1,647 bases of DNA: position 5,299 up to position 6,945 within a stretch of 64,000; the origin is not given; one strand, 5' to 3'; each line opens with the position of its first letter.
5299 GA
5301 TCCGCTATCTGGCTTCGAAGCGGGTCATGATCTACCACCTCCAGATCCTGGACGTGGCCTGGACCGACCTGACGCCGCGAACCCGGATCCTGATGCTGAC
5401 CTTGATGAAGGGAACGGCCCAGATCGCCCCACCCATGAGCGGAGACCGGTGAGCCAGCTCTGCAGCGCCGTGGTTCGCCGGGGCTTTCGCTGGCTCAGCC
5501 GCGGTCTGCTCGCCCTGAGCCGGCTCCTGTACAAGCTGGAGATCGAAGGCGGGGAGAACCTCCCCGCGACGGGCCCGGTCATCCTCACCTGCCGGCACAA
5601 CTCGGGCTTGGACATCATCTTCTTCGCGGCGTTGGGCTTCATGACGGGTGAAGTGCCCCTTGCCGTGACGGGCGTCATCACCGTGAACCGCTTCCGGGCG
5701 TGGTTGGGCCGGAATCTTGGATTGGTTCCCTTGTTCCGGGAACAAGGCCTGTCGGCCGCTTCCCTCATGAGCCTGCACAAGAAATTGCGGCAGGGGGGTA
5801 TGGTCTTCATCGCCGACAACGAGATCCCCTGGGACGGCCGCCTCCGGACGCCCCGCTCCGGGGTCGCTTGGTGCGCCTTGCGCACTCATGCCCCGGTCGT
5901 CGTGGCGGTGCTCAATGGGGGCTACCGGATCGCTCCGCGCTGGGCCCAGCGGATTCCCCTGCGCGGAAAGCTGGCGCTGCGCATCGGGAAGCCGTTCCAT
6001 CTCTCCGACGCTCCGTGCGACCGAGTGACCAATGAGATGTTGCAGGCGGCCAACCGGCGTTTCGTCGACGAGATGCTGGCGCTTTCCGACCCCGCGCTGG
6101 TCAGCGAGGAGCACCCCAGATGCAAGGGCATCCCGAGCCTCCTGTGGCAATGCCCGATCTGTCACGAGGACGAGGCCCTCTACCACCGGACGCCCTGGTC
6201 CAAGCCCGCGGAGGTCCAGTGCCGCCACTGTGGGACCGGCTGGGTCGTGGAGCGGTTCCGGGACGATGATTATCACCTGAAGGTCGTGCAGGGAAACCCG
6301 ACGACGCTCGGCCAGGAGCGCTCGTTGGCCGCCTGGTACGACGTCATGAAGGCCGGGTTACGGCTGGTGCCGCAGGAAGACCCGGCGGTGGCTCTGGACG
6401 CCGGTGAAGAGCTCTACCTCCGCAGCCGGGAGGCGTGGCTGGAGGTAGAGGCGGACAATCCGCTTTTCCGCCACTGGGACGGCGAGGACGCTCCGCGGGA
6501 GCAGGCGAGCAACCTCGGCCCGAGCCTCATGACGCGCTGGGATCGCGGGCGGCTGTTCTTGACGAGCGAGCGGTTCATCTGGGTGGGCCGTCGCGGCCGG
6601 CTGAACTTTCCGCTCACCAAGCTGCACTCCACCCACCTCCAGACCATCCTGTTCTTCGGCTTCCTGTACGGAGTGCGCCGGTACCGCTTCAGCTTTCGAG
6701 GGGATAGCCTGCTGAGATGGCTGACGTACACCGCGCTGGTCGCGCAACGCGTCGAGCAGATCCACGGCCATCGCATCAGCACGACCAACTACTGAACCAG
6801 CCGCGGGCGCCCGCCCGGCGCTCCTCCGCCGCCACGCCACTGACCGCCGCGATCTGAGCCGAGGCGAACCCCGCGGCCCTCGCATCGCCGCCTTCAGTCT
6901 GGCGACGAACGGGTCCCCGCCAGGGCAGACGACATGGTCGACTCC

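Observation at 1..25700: Candidate uncharacterised biosynthetic gene cluster for a sulfated, acylated (possibly glycosylated/prenylated) lipid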

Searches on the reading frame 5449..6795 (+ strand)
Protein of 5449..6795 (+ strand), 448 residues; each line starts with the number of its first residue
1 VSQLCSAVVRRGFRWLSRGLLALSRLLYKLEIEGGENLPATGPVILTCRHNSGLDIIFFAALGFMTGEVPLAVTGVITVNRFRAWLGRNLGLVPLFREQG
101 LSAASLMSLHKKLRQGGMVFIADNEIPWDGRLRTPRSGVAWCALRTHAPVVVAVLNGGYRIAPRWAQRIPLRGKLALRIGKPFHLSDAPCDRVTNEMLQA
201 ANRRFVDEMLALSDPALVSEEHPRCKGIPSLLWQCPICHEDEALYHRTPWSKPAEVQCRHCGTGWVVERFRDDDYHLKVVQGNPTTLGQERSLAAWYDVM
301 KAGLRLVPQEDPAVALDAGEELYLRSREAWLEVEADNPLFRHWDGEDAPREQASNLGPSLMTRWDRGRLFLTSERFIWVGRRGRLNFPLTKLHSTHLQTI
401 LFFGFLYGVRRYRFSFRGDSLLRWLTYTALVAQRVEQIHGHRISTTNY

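Call 5: search_protein_families(library=pfam, proteins=[window:5449-6795:+], max_evalue=0.01)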
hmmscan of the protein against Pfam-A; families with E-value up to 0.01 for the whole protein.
window:5449-6795:+ (448 aa): 1 family
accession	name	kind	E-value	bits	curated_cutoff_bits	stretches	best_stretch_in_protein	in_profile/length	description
PF01553.26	Acyltransferase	-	3.5e-08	33.8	23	1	30-122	2-97/132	Acyltransferase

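Call 22: search_protein_families(library=ncbifam, proteins=[window:5449-6795:+], max_evalue=0.001)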
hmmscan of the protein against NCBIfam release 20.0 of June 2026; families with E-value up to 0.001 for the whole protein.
window:5449-6795:+ (448 aa): 3 families
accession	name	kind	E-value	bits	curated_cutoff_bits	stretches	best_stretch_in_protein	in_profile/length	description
NF006386.0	PRK08633.1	equivalog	1.6e-08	32.8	1221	1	21-157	420-553/1147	acyl-[ACP]--phospholipid O-acyltransferase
TIGR00530.1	AGP_acyltrn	subfamily_domain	0.00056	19.7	102.95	1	29-154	3-128/130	1-acylglycerol-3-phosphate O-acyltransferase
NF005959.0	PRK08043.1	equivalog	0.00074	17.9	886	1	21-157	7-139/719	bifunctional acyl-ACP--phospholipid O-acyltransferase/long-chain-fatty-acid--ACP ligase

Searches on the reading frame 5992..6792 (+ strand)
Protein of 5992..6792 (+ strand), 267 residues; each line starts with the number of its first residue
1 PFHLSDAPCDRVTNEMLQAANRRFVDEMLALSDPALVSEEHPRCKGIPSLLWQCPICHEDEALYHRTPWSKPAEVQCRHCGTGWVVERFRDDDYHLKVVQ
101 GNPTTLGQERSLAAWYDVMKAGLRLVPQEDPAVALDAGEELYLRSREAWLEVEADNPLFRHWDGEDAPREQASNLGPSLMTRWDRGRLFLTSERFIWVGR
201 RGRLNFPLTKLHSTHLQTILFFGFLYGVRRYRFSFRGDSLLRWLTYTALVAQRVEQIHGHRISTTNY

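Call 72: search_protein_families(library=pfam, proteins=[window:5992-6792:+], max_evalue=1)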
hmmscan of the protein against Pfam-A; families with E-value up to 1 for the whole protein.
seq(267 aa): 6 families
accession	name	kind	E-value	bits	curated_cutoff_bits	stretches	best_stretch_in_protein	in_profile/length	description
PF14354.12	Lar_restr_allev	-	0.0079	16.9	28.6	1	53-90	5-39/58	Restriction alleviation protein Lar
PF05495.17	zf-CHY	-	0.021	15.7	31.3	1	51-82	18-50/68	CHY zinc finger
PF11605.14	Vps36_ESCRT-II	-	0.12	13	24.1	1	181-199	33-51/92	Vacuolar protein sorting protein 36 Vps36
PF18073.7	Zn_ribbon_LapB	-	0.19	11.9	25.7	1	48-59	11-22/28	Rubredoxin metal binding domain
PF24463.1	DUF7577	-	0.19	11.8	28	0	74-82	2-10/27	Domain of unknown function (DUF7577)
PF16988.10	Vps36-NZF-N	-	0.26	11.2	27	1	51-81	9-40/65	Vacuolar protein sorting 36 NZF-N zinc-finger domain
